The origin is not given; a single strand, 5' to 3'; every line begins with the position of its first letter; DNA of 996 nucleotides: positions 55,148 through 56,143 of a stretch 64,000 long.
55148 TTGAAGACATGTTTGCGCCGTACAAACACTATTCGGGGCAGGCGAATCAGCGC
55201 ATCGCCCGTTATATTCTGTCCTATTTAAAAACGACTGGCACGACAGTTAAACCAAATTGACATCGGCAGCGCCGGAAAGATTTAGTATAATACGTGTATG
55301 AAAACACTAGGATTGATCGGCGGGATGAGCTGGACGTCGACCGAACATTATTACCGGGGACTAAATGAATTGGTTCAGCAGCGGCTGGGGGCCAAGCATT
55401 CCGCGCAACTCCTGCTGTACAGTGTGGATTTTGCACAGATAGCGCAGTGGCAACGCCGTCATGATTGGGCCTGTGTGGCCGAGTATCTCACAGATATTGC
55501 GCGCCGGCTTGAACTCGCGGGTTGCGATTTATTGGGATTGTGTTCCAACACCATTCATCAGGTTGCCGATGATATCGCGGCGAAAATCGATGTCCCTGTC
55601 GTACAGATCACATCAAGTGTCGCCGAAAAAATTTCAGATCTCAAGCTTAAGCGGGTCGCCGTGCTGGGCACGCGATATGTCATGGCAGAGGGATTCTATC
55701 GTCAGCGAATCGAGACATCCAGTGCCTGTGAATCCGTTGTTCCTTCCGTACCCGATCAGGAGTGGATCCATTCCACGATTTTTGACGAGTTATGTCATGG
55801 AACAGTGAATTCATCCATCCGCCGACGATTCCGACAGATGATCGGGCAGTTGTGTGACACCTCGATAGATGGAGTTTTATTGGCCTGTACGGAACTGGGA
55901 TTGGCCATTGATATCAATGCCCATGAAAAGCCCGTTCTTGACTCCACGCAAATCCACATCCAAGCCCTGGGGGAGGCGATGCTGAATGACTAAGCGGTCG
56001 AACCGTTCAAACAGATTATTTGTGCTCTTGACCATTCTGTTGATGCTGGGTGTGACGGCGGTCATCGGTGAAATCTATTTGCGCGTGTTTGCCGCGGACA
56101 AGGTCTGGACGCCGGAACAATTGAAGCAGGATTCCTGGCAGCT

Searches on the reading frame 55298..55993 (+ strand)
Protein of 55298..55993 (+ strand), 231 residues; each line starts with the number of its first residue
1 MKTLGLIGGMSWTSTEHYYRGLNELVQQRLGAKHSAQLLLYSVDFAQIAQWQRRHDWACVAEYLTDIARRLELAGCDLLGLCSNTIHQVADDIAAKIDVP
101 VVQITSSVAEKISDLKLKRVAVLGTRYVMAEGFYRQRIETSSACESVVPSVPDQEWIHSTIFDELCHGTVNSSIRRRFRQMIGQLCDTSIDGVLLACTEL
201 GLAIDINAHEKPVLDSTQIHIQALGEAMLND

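Call 3: search_protein_families(library=pfam, proteins=[window:55298-55993:+], max_evalue=0.1)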
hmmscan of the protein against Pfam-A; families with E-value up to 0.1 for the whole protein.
window:55298-55993:+ (231 aa): 2 families
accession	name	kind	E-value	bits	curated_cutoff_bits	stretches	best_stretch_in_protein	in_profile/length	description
PF01177.27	Asp_Glu_race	-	1.1e-37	130.3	31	1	7-223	1-210/211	Asp/Glu/Hydantoin racemase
PF08353.15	MurT_C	-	0.088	13.3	25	0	40-78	41-78/110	MurT ligase C-terminal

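Call 4: search_protein_families(library=ncbifam, proteins=[window:55298-55993:+], max_evalue=0.1)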
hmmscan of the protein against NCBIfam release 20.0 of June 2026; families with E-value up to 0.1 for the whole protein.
window:55298-55993:+ (231 aa): 6 families
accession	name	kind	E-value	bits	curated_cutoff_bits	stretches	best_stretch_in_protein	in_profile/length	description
NF007569.0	PRK10200.1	equivalog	3.2e-63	213.5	417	1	1-229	1-229/230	aspartate/glutamate racemase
TIGR00035.1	asp_race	subfamily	1.6e-52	178.5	93.1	1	1-223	2-222/236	amino acid racemase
NF052483.1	racemase_CuyB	equivalog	1.9e-24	86.9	190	1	4-223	1-220/225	cysteate racemase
NF002035.0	PRK00865.1-3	equivalog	4.3e-06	26.5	328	1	59-202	49-189/267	glutamate racemase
TIGR00067.1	glut_race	equivalog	3.8e-05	23.2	146.65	1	58-198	43-181/251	glutamate racemase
NF045594.1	flavodox_BilS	equivalog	0.011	15.7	155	1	90-184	41-127/160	flavodoxin family protein BilS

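Call 22: find_homologous_proteins(query=window:55298-55993:+)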
Query window:55298-55993:+ (231 aa): 3451 proteins with E <= 0.001 among 3964 candidates; the best 120 are listed.
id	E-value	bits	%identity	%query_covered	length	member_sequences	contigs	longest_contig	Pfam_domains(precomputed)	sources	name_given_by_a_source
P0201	1.1e-143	494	100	96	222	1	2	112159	PF01177.28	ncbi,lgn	-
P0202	6.8e-59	217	46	94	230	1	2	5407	PF01177.28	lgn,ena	-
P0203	1.6e-58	216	46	97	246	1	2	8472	PF01177.28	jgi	-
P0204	1.8e-58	216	45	97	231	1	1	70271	PF01177.28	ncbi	-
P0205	2.0e-58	216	45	95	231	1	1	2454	PF01177.28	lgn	-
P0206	4.4e-58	214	45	95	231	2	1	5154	PF01177.28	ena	-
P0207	4.5e-58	214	45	100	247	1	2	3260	PF01177.28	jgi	jgi:aspartate racemase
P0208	6.2e-58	214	46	100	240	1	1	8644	PF01177.28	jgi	jgi:aspartate racemase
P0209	6.6e-58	214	46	100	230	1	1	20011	PF01177.28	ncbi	-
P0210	7.9e-58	214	45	94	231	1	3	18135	PF01177.28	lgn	-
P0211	9.0e-58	213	43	100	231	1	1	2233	PF01177.28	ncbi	-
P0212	9.3e-58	213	44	97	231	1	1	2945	PF01177.28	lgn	-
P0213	1.7e-57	213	46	97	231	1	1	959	PF01177.28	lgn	-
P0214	1.9e-57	212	43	100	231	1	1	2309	PF01177.28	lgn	-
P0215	2.1e-57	212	46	97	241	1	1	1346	PF01177.28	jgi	-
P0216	2.1e-57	212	43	100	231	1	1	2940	PF01177.28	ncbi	-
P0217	2.1e-57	212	44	100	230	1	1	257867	PF01177.28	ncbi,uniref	ncbi:aspartate/glutamate racemase family protein [Pseudidiomarina aestuarii]|uniref:aspartate/glutam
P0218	2.5e-57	212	46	94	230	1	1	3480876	PF01177.28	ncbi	-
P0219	2.6e-57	212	43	100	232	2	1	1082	PF01177.28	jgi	-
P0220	2.6e-57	212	45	95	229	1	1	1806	PF01177.28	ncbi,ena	-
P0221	3.0e-57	212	44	100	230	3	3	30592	PF01177.28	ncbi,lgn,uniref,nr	ncbi:aspartate/glutamate racemase [Pseudidiomarina aestuarii]|uniref:Aspartate/glutamate racemase n=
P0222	3.6e-57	211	45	95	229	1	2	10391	PF01177.28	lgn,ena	-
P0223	4.3e-57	211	44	100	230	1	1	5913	PF01177.28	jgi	jgi:aspartate racemase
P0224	5.0e-57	211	45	98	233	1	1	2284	PF01177.28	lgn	-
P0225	5.2e-57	211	44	100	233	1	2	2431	PF01177.28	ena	-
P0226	5.2e-57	211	44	100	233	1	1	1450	PF01177.28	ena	-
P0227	6.4e-57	211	45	95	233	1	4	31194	PF01177.28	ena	-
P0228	6.6e-57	211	45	95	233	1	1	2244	PF01177.28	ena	-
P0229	6.7e-57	211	46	94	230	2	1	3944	PF01177.28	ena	-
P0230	6.8e-57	211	45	95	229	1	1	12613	PF01177.28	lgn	-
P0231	6.9e-57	211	43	100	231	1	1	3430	PF01177.28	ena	-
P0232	7.4e-57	210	45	97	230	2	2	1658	PF01177.28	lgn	-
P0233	7.7e-57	210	42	95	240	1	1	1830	PF01177.28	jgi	jgi:aspartate racemase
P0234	8.1e-57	210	46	94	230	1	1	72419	PF01177.28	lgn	-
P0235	8.6e-57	210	45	95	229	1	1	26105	PF02548.22,PF01177.28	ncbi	-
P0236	8.8e-57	210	45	95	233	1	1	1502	PF01177.28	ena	-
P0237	8.8e-57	210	45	95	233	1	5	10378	PF01177.28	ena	-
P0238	8.8e-57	210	45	95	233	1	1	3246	PF01177.28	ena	-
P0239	9.9e-57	210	44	100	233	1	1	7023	PF01177.28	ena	-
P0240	1.1e-56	210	45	96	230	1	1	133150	PF01177.28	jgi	jgi:aspartate racemase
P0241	1.3e-56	210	45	95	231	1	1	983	PF01177.28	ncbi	-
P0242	1.3e-56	210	44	100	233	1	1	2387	PF01177.28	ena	-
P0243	1.4e-56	210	44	100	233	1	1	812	PF01177.28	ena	-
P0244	1.4e-56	210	44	100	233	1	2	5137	PF01177.28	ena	-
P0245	1.4e-56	210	44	100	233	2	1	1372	PF01177.28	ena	-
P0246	1.5e-56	209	44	96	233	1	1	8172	PF01177.28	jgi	-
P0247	1.6e-56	209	44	100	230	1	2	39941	PF01177.28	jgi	jgi:aspartate racemase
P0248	1.6e-56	209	45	95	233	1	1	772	PF01177.28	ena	-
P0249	1.6e-56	209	45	95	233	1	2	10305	PF01177.28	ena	-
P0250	1.7e-56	209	45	95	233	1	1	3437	PF01177.28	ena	-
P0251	1.7e-56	209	45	95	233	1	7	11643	PF01177.28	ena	-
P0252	1.7e-56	209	44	98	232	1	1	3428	PF01177.28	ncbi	-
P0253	1.8e-56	209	45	95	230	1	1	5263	PF01177.28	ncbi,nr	ncbi:MAG: aspartate/glutamate racemase family protein [Solobacterium sp.]|nr:aspartate/glutamate rac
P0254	1.8e-56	209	45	95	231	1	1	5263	PF01177.28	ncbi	-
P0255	1.8e-56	209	46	95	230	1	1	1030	PF01177.28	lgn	-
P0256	1.9e-56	209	45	95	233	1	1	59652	PF01177.28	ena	-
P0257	1.9e-56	209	44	100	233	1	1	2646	PF01177.28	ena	-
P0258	1.9e-56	209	44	100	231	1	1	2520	PF01177.28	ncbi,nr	ncbi:MAG: aspartate/glutamate racemase family protein [Halomonas sp.]|nr:aspartate/glutamate racemas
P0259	2.0e-56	209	44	100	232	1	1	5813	PF01177.28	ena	-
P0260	2.0e-56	209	44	100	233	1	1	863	PF01177.28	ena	-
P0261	2.2e-56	209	44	97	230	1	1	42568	PF01177.28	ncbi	ncbi:MAG TPA: aspartate/glutamate racemase family protein [Lysobacter sp.]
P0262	2.3e-56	209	44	97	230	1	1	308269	PF01177.28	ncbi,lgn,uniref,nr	ncbi:aspartate/glutamate racemase family protein [Aquisalibacillus elongatus]|uniref:Aspartate racem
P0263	2.3e-56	209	44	99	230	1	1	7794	PF01177.28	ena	-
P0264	2.3e-56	209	43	99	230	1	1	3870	PF01177.28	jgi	jgi:aspartate racemase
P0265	2.6e-56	209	44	100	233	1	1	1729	PF01177.28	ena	-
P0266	2.6e-56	209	44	100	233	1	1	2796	PF01177.28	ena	-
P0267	2.7e-56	209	45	97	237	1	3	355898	PF01177.28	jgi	jgi:aspartate racemase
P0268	2.7e-56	209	44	100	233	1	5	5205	PF01177.28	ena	-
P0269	2.7e-56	209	44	100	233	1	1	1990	PF01177.28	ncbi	-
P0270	2.8e-56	209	45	94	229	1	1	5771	PF01177.28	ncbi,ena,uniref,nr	ncbi:MAG: Aspartate racemase [uncultured Lysobacter sp.]|uniref:Aspartate racemase n=1 Tax=unculture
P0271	2.9e-56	209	45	95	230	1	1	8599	PF01177.28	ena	-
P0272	2.9e-56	208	44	97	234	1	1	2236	PF01177.28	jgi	-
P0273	3.0e-56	208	44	95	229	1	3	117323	PF01177.28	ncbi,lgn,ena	-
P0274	3.2e-56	208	43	99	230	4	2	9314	PF01177.28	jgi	jgi:aspartate racemase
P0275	3.2e-56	208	43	97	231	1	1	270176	PF01177.28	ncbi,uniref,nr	ncbi:aspartate/glutamate racemase [Pseudidiomarina aestuarii]|uniref:Aspartate/glutamate racemase n=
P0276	3.4e-56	208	45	97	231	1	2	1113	PF01177.28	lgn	-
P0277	3.5e-56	208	44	100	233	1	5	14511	PF01177.28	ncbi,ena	-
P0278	3.6e-56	208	46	97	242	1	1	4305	PF01177.28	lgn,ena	-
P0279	3.6e-56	208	44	100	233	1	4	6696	PF01177.28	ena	-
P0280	3.6e-56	208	44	100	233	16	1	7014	PF01177.28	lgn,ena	-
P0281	3.7e-56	208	45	95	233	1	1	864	PF01177.28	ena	-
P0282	3.7e-56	208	44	100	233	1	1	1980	PF01177.28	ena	-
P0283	3.8e-56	208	43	97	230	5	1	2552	PF01177.28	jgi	jgi:aspartate racemase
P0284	3.8e-56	208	46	97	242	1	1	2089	PF01177.28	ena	-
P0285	3.8e-56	208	43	96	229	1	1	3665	PF01177.28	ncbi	-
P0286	4.0e-56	208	43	97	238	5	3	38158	PF01177.28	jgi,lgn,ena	jgi:aspartate racemase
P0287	4.1e-56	208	46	95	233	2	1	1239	PF01177.28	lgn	-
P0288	4.1e-56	208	46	100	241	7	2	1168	PF01177.28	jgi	jgi:aspartate racemase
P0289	4.4e-56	208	45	95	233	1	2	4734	PF01177.28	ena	-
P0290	4.6e-56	208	45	94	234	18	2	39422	PF01177.28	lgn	-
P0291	4.6e-56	208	43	97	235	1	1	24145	PF01177.28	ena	-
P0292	4.7e-56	208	45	97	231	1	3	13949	PF01177.28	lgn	-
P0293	4.9e-56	208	44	100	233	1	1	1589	PF01177.28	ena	-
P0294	4.9e-56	208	44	100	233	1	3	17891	PF01177.28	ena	-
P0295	4.9e-56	208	44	100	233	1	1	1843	PF01177.28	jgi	-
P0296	5.0e-56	208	44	100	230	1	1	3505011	PF02548.22,PF01177.28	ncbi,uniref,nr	ncbi:aspartate racemase [Planococcus rifietoensis]|uniref:Aspartate racemase n=1 Tax=Planococcus rif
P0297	5.0e-56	208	44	100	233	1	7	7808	PF01177.28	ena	-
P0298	5.2e-56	208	44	94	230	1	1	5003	PF01177.28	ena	-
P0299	5.8e-56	208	43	97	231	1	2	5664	PF02548.22,PF01177.28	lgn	-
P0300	5.8e-56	208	43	97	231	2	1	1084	PF02548.22,PF01177.28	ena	-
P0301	5.9e-56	207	44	100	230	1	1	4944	PF02548.22,PF01177.28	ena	-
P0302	6.0e-56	207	44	94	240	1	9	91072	PF01177.28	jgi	jgi:aspartate racemase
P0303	6.0e-56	207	45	100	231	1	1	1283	PF01177.28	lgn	-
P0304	6.1e-56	207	45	95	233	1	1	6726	PF01177.28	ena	-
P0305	6.2e-56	207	43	99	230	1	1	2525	PF01177.28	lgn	-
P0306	6.3e-56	207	45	100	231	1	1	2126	PF01177.28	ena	-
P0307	6.5e-56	207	44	99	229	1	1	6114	PF01177.28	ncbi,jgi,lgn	-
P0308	6.9e-56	207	43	100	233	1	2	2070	PF01177.28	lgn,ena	-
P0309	7.2e-56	207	45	95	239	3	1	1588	PF01177.28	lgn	-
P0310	7.3e-56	207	46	97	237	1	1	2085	PF01177.28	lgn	-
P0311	7.7e-56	207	45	94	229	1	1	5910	PF01177.28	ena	-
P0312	7.8e-56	207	44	97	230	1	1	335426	PF01177.28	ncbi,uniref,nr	ncbi:aspartate/glutamate racemase family protein [Edaphovirga cremea]|uniref:aspartate/glutamate rac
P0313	8.0e-56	207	42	100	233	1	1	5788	PF01177.28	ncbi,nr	ncbi:MAG: aspartate racemase [Blastocatellia bacterium]|nr:MAG: aspartate racemase [Blastocatellia b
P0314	8.2e-56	207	44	97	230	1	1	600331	PF02548.22,PF01177.28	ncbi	-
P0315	8.4e-56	207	44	95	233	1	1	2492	PF01177.28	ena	-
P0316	8.9e-56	207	43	99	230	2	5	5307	PF01177.28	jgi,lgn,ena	jgi:aspartate racemase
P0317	9.2e-56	207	45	95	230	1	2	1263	PF01177.28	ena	-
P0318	9.2e-56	207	43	97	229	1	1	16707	PF01177.28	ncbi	-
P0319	9.8e-56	207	44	100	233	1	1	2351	PF01177.28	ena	-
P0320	1.1e-55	207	44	96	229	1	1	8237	PF01177.28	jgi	jgi:aspartate racemase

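Call 48: find_encoding_contigs(protein=P0204, flank=6000, max_places=2)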
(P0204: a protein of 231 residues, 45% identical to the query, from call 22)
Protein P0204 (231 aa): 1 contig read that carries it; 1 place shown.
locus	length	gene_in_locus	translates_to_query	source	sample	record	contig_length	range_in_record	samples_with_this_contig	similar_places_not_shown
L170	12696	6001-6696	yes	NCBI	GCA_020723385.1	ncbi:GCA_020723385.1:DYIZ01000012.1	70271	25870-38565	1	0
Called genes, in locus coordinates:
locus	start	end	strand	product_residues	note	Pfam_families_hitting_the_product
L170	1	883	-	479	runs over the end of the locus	-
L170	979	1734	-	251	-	PF00300:His_Phos_1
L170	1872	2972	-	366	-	PF00005:ABC_tran, PF13304:AAA_21 (faint), PF17912:OB_MalK, PF08402:TOBE_2 (weak)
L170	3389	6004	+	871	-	PF01624:MutS_I, PF05188:MutS_II, PF05192:MutS_III, PF05190:MutS_IV, PF00488:MutS_V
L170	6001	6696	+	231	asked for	PF01177:Asp_Glu_race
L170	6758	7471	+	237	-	PF00440:TetR_N, PF16859:TetR_C_11 (weak)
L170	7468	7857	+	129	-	PF20460:DUF6713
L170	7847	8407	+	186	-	PF04075:F420H2_quin_red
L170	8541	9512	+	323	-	PF00005:ABC_tran, PF13175:AAA_15 (faint), PF13304:AAA_21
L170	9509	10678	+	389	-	PF12679:ABC2_membrane_2, PF12698:ABC2_membrane_3, PF01061:ABC2_membrane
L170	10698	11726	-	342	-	PF07676:PD40 (faint)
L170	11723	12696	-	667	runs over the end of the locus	PF26550:Tricorn_2nd (weak), PF26549:Tricorn_N, PF07676:PD40 (weak), PF26549:Tricorn_N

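Call 59: search_solved_structures(query=window:55298-55993:+, max_evalue=0.00001, show_alignments=2)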
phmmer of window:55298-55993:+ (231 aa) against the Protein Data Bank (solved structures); distinct sequences matched with E-value up to 0.00001: 8.
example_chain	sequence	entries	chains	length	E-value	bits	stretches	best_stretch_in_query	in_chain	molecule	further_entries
3ojc_A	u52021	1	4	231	5e-55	189.7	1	1-226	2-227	Putative aspartate/glutamate racemase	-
5hqt_A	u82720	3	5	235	4.1e-53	183.4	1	1-223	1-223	aspartate/glutamate racemase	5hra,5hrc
5ell_A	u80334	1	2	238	4.3e-53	183.3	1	1-223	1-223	Asp/Glu_racemase family protein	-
5elm_A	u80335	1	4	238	1.1e-51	178.8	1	1-223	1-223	Asp/Glu_racemase family protein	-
2zsk_A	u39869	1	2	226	9.4e-33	116.8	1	1-226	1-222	226aa long hypothetical aspartate racemase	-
2dx7_A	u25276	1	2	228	2.4e-12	50.1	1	1-219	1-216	aspartate racemase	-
1jfl_A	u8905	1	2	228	4.4e-12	49.3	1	1-219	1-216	ASPARTATE RACEMASE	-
5b19_A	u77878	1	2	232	3.1e-09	39.9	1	2-223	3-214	Aspartate racemase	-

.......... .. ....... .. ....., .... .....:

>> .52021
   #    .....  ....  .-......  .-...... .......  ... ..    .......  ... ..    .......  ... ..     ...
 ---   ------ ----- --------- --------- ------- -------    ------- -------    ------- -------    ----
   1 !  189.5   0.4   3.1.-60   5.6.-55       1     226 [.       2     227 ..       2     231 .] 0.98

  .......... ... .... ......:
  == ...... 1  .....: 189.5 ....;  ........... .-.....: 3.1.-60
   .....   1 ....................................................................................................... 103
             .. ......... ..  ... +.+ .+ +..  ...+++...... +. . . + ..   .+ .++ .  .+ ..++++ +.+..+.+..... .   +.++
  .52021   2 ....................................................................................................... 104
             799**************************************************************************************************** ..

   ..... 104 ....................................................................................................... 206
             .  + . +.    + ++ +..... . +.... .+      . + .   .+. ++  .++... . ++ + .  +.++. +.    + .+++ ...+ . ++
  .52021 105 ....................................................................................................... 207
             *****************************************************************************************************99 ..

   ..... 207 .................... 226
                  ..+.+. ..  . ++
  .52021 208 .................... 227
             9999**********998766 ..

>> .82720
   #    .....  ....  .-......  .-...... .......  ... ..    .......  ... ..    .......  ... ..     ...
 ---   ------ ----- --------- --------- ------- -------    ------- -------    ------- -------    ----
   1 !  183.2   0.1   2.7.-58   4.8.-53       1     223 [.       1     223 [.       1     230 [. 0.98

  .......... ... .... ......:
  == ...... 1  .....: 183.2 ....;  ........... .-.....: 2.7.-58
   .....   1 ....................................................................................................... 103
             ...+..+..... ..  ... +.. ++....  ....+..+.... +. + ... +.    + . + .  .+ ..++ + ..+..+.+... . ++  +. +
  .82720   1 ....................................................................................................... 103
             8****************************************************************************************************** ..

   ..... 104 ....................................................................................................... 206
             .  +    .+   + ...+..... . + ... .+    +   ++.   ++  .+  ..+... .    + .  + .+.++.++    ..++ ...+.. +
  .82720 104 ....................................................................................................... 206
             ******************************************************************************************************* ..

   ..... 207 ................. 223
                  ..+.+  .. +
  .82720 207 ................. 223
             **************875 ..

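Call 90: find_encoding_contigs(protein=P0209, flank=5000, max_places=2)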
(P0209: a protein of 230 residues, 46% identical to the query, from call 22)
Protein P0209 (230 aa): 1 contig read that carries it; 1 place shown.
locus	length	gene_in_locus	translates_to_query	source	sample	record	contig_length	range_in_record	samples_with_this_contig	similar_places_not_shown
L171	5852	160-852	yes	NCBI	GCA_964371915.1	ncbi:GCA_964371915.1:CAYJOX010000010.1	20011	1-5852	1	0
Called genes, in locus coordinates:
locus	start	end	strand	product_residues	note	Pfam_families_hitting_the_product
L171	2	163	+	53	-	?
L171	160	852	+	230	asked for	PF01177:Asp_Glu_race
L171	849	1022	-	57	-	-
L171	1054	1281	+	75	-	-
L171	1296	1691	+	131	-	-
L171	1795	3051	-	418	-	-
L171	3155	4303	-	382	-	PF14199:DUF4317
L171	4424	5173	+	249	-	PF00881:Nitroreductase, PF14512:TM1586_NiRdase (faint)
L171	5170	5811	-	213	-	PF02517:Rce1-like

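Call 91: find_encoding_contigs(protein=P0203, flank=5000, max_places=2)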
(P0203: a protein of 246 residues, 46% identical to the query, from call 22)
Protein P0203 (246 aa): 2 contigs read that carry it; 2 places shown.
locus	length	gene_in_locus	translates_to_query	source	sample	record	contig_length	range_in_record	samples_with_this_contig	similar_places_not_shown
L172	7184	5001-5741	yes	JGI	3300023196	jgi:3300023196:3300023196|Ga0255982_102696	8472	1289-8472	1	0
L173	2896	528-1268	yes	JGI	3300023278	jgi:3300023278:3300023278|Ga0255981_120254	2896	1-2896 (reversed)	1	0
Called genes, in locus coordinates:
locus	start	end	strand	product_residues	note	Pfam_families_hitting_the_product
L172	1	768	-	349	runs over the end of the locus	PF00953:Glycos_transf_4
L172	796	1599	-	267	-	PF00106:adh_short, PF08659:KR, PF13561:adh_short_C2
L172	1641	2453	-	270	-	PF01135:PCMT, PF05175:MTS (weak), PF13489:Methyltransf_23 (faint), PF13847:Methyltransf_31, PF08241:Methyltransf_11 (weak), PF13649:Methyltransf_25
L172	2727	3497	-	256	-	PF00795:CN_hydrolase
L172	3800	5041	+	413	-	PF01244:Peptidase_M19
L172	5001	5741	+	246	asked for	PF01177:Asp_Glu_race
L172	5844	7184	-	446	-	?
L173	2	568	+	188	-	PF01244:Peptidase_M19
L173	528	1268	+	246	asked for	PF01177:Asp_Glu_race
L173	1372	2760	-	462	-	PF07690:MFS_1, PF13347:MFS_2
